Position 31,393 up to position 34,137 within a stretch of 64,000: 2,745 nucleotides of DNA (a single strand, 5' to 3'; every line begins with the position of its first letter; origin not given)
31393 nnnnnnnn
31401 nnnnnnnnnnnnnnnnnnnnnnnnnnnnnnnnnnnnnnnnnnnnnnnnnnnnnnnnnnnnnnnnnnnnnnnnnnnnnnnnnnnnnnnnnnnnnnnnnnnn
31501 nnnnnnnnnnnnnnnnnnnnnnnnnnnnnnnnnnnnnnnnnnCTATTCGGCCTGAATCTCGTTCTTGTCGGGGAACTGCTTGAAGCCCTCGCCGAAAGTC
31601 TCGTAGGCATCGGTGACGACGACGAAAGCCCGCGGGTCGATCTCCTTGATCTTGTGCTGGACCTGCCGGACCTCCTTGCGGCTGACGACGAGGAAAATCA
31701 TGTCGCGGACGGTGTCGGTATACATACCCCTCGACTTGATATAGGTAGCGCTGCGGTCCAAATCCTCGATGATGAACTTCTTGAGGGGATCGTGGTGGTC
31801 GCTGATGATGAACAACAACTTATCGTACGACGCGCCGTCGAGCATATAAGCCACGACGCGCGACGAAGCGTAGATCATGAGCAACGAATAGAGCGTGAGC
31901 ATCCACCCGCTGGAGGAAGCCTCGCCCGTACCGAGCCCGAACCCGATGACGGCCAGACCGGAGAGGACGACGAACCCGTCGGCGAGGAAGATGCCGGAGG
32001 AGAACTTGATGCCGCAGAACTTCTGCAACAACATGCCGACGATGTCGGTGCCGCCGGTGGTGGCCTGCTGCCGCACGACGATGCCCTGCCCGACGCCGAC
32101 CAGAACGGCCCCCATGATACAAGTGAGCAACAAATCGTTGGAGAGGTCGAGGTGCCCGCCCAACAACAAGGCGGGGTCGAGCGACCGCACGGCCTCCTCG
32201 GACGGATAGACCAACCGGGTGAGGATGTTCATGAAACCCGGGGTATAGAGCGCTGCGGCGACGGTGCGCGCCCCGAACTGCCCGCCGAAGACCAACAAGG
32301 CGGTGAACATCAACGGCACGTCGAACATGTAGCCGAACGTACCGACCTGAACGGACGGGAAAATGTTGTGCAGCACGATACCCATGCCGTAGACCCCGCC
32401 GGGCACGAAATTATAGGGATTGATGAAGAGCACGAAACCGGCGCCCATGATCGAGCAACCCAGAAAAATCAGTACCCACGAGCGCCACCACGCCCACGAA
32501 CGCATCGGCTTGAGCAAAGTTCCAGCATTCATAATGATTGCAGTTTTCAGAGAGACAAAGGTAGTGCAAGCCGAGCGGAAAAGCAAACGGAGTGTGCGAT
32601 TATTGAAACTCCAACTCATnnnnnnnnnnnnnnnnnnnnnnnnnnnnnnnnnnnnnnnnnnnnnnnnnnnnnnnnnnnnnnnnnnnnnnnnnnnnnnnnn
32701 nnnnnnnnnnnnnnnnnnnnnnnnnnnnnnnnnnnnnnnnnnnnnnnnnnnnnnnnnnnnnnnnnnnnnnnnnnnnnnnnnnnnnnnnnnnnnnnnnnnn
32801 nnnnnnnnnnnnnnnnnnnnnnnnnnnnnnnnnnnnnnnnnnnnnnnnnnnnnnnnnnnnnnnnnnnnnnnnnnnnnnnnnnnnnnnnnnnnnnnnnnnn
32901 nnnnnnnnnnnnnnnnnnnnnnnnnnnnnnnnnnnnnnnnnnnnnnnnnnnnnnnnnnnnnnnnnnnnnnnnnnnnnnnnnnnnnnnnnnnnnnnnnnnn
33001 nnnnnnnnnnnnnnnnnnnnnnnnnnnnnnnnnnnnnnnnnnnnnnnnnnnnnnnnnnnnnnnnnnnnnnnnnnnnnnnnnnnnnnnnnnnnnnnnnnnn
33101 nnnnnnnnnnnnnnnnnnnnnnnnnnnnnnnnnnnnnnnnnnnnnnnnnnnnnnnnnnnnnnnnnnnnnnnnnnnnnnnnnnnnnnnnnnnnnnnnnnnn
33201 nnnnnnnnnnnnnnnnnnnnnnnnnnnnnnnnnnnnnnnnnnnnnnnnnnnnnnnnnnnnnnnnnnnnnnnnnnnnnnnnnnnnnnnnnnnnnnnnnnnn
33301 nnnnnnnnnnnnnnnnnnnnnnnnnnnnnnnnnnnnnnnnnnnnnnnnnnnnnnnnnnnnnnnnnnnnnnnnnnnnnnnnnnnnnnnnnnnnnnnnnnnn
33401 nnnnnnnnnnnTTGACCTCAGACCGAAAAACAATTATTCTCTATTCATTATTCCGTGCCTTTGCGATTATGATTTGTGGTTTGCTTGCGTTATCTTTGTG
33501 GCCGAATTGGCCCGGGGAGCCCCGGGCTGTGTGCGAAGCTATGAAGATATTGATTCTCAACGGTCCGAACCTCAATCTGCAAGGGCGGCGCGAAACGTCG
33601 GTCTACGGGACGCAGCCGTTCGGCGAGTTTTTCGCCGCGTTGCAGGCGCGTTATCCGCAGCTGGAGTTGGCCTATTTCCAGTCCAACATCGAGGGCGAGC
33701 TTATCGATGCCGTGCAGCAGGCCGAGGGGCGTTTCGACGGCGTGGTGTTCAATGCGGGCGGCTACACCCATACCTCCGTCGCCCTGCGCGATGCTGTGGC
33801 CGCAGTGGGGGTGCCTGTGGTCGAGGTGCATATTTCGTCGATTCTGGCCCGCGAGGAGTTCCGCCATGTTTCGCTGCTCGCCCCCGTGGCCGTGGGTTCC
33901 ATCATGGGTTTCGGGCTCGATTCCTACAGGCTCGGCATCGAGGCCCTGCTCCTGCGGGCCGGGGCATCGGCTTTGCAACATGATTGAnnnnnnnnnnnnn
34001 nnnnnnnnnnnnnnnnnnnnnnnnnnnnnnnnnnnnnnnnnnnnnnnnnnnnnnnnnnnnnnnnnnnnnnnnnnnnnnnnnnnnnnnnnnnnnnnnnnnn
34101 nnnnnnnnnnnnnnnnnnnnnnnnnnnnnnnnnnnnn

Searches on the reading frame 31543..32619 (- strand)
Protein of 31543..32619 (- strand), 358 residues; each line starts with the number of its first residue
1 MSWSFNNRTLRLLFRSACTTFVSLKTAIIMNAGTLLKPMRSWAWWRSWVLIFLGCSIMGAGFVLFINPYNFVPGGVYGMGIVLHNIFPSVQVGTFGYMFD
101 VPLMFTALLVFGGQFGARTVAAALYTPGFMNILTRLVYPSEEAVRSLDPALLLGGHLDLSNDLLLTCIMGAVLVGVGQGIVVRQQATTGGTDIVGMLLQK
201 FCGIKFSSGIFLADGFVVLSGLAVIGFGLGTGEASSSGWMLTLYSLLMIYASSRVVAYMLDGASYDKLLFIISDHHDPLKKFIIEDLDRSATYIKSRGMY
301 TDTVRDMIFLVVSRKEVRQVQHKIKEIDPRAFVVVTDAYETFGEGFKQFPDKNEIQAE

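Call 13: search_protein_families(library=pfam, proteins=[window:31543-32619:-], max_evalue=0.001)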
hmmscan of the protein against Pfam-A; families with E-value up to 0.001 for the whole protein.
window:31543-32619:- (358 aa): 2 families
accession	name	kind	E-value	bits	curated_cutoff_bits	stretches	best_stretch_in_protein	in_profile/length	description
PF02588.21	YitT_membrane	-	3.1e-36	125.1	24.3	1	49-283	3-204/205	Uncharacterised 5xTM membrane BCR, YitT family COG1284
PF10035.14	DUF2179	-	3.6e-18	65.6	22.8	1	289-343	1-55/55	Uncharacterized protein conserved in bacteria (DUF2179)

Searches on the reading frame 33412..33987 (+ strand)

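Call 13: search_protein_families(library=pfam, proteins=[window:33412-33987:+], max_evalue=0.001)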
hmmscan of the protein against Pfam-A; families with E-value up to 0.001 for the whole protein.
window:33412-33987:+ (191 aa): 1 family
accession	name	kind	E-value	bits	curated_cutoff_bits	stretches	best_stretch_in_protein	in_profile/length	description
PF01220.24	DHquinase_II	-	3.5e-52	176.2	23.3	1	45-179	1-137/138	Dehydroquinase class II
